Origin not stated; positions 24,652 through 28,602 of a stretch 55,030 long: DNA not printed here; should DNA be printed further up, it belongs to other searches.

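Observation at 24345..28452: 1216-aa NfnB/GltD-like + NfnA/PyrK-like fusion flavoprotein and a 7Fe ferredoxin directly upstream of the fwd genes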

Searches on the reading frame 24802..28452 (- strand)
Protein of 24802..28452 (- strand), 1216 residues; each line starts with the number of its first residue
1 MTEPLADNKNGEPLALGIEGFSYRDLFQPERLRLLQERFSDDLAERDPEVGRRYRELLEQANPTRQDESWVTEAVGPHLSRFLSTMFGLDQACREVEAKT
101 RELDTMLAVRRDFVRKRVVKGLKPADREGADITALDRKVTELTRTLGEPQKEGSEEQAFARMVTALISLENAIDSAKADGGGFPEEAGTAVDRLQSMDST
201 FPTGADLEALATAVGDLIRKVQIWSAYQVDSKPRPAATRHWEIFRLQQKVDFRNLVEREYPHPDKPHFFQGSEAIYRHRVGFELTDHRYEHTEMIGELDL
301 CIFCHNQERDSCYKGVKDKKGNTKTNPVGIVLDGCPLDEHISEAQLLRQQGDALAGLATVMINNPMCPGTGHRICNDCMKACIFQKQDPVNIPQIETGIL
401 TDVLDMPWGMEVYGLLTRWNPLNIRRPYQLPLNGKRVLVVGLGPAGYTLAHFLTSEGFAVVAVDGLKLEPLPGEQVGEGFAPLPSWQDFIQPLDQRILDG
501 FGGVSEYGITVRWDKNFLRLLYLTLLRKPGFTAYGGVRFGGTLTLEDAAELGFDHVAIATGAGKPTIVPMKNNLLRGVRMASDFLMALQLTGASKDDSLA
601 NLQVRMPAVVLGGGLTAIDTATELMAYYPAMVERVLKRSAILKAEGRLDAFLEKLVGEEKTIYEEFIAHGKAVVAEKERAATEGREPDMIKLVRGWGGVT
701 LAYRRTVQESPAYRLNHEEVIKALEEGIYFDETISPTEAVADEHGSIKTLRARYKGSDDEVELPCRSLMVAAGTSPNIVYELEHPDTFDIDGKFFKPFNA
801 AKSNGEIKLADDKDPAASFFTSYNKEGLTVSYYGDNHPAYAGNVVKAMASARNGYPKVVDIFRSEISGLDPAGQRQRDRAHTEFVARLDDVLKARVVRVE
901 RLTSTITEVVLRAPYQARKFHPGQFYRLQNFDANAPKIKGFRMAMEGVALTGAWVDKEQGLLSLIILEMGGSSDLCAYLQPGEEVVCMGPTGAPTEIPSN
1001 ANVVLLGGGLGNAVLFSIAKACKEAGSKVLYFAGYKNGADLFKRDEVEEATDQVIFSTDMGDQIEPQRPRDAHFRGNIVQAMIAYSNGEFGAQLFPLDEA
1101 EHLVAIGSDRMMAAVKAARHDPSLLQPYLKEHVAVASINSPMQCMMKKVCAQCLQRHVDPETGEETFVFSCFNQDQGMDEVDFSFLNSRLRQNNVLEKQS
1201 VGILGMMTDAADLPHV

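Call 5: search_protein_families(library=pfam, proteins=[window:24802-28452:-], max_evalue=0.1)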
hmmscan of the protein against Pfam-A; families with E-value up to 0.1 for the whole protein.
window:24802-28452:- (1216 aa): 5 families
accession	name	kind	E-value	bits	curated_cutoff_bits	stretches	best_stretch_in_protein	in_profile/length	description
PF07992.20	Pyr_redox_2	-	4.2e-11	43.2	26.1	1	436-654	2-191/291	Pyridine nucleotide-disulphide oxidoreductase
PF00175.26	NAD_binding_1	-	0.00065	20.8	22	1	1005-1116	1-108/109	Oxidoreductase NAD-binding domain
PF01494.25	FAD_binding_3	-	0.011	15.4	22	1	436-464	3-31/349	FAD binding domain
PF21799.2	MurD-like_N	-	0.039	14.7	27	0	435-465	1-31/88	Mur ligase MurD-like, N-terminal domain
PF02826.25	2-Hacid_dh_C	-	0.058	13.2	25.1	0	428-466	30-68/178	D-isomer specific 2-hydroxyacid dehydrogenase, NAD binding domain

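Call 6: search_protein_families(library=ncbifam, proteins=[window:24802-28452:-], max_evalue=0.1)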
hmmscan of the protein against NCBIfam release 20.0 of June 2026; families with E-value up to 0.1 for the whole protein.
window:24802-28452:- (1216 aa): 27 families (the best 25 are shown)
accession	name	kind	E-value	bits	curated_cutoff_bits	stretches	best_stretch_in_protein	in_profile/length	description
NF005128.0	PRK06567.1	equivalog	4.1e-183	610.9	1072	2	66-1032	52-924/1031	putative bifunctional glutamate synthase subunit beta/2-polyprenylphenol hydroxylase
NF009414.0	PRK12778.1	equivalog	2.4e-42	145.1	1103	4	895-1062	3-160/752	bifunctional dihydroorotate dehydrogenase B NAD binding subunit/NADPH-dependent glutamate synthase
NF009415.0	PRK12779.1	equivalog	1.4e-30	106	1519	4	892-1116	649-863/944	putative bifunctional glutamate synthase subunit beta/2-polyprenylphenol hydroxylase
TIGR01316.1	gltA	equivalog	1e-24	87.2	471.75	3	500-622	167-289/449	NADPH-dependent glutamate synthase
NF009413.0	PRK12775.1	equivalog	3.8e-22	78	1895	3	898-1066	6-165/1006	putative trifunctional 2-polyprenylphenol hydroxylase/glutamate synthase subunit beta/ferritin domain-containing protein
NF004862.0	PRK06222.1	subfamily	1.3e-21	77.3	220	1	895-1062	3-160/281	sulfide/dihydroorotate dehydrogenase-like FAD/NAD-binding protein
NF009409.0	PRK12770.1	subfamily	6.7e-15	55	343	2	552-639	119-207/360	putative glutamate synthase subunit beta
NF009410.0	PRK12771.1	subfamily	4.7e-14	51.9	516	2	332-464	51-168/566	NAD(P)-binding protein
TIGR01317.1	GOGAT_sm_gam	subfamily_domain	1.1e-11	44.2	447.7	2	332-461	55-170/485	glutamate synthase small subunit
NF009454.0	PRK12814.1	equivalog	1.7e-11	43.2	916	3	430-464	189-223/657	putative NADPH-dependent glutamate synthase small subunit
TIGR03315.1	Se_ygfK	equivalog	7.7e-10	36.9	835.3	2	693-743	688-734/1012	putative selenate reductase subunit YgfK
NF000799.0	PRK00054.1-4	equivalog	1.9e-09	37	314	1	895-1059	8-167/258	dihydroorotate dehydrogenase electron transfer subunit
TIGR01318.1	gltD_gamma_fam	subfamily_domain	8.8e-09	34.4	482.95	1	335-464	54-171/467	glutamate synthase, small subunit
NF009408.0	PRK12769.1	equivalog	8.8e-08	30.7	1003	1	334-464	239-357/659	formate-dependent uric acid utilization protein AegA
NF000796.0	PRK00054.1-1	equivalog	1.2e-07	31.3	224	1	963-1061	54-150/254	dihydroorotate dehydrogenase electron transfer subunit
NF000797.0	PRK00054.1-2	equivalog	1.7e-06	27.5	270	1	953-1061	66-176/267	dihydroorotate dehydrogenase electron transfer subunit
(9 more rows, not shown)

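Call 9: search_solved_structures(query=window:24802-28452:-, max_evalue=0.01, show_alignments=3)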
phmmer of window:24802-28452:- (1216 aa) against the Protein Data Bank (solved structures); distinct sequences matched with E-value up to 0.01: 12.
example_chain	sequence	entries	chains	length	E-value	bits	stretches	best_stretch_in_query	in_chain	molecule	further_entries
5jca_L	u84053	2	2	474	8.3e-16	60.2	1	501-623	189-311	NADH-dependent Ferredoxin:NADP Oxidoreductase (NfnI) subunit alpha | NADH-dependent Ferredoxin:NADP Oxidoreductase subunit alpha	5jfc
5jca_S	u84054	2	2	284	2.7e-14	55.2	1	892-1061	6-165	NADH-dependent Ferredoxin:NADP Oxidoreductase (NfnI) subunit beta | NADH-dependent Ferredoxin:NADP Oxidoreductase subunit beta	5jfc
5vj7_A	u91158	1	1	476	1.6e-13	52.6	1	501-623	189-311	Oxidoreductase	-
4ylf_A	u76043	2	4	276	1.6e-13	52.6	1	910-1061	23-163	Dihydroorotate dehydrogenase B (NAD(+)), electron transfer subunit homolog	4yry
8oh5_C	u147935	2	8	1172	1.2e-07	33.2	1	425-473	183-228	Formate dehydrogenase-O, major subunit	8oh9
4ylf_B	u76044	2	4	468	2.1e-07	32.3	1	502-623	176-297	Dihydropyrimidine dehydrogenase subunit A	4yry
9bov_A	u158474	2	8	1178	1.6e-06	29.4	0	430-465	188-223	Molybdopterin oxidoreductase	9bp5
5vj7_B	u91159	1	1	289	9.1e-05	23.6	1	910-1032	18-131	Ferredoxin-NADP(+) reductase subunit alpha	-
7mfm_I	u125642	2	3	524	0.00079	20.5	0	499-622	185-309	Glutamate synthase (NADPH) small chain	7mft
5ksw_B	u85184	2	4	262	0.00095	20.2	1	896-1038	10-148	Dihydroorotate dehydrogenase B (NAD(+)), electron transfer subunit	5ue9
1ep3_B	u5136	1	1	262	0.0068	17.4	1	968-1037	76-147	DIHYDROOROTATE DEHYDROGENASE B (PYRK SUBUNIT)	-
1ep1_B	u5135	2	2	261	0.007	17.4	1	968-1037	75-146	DIHYDROOROTATE DEHYDROGENASE B (PYRK SUBUNIT)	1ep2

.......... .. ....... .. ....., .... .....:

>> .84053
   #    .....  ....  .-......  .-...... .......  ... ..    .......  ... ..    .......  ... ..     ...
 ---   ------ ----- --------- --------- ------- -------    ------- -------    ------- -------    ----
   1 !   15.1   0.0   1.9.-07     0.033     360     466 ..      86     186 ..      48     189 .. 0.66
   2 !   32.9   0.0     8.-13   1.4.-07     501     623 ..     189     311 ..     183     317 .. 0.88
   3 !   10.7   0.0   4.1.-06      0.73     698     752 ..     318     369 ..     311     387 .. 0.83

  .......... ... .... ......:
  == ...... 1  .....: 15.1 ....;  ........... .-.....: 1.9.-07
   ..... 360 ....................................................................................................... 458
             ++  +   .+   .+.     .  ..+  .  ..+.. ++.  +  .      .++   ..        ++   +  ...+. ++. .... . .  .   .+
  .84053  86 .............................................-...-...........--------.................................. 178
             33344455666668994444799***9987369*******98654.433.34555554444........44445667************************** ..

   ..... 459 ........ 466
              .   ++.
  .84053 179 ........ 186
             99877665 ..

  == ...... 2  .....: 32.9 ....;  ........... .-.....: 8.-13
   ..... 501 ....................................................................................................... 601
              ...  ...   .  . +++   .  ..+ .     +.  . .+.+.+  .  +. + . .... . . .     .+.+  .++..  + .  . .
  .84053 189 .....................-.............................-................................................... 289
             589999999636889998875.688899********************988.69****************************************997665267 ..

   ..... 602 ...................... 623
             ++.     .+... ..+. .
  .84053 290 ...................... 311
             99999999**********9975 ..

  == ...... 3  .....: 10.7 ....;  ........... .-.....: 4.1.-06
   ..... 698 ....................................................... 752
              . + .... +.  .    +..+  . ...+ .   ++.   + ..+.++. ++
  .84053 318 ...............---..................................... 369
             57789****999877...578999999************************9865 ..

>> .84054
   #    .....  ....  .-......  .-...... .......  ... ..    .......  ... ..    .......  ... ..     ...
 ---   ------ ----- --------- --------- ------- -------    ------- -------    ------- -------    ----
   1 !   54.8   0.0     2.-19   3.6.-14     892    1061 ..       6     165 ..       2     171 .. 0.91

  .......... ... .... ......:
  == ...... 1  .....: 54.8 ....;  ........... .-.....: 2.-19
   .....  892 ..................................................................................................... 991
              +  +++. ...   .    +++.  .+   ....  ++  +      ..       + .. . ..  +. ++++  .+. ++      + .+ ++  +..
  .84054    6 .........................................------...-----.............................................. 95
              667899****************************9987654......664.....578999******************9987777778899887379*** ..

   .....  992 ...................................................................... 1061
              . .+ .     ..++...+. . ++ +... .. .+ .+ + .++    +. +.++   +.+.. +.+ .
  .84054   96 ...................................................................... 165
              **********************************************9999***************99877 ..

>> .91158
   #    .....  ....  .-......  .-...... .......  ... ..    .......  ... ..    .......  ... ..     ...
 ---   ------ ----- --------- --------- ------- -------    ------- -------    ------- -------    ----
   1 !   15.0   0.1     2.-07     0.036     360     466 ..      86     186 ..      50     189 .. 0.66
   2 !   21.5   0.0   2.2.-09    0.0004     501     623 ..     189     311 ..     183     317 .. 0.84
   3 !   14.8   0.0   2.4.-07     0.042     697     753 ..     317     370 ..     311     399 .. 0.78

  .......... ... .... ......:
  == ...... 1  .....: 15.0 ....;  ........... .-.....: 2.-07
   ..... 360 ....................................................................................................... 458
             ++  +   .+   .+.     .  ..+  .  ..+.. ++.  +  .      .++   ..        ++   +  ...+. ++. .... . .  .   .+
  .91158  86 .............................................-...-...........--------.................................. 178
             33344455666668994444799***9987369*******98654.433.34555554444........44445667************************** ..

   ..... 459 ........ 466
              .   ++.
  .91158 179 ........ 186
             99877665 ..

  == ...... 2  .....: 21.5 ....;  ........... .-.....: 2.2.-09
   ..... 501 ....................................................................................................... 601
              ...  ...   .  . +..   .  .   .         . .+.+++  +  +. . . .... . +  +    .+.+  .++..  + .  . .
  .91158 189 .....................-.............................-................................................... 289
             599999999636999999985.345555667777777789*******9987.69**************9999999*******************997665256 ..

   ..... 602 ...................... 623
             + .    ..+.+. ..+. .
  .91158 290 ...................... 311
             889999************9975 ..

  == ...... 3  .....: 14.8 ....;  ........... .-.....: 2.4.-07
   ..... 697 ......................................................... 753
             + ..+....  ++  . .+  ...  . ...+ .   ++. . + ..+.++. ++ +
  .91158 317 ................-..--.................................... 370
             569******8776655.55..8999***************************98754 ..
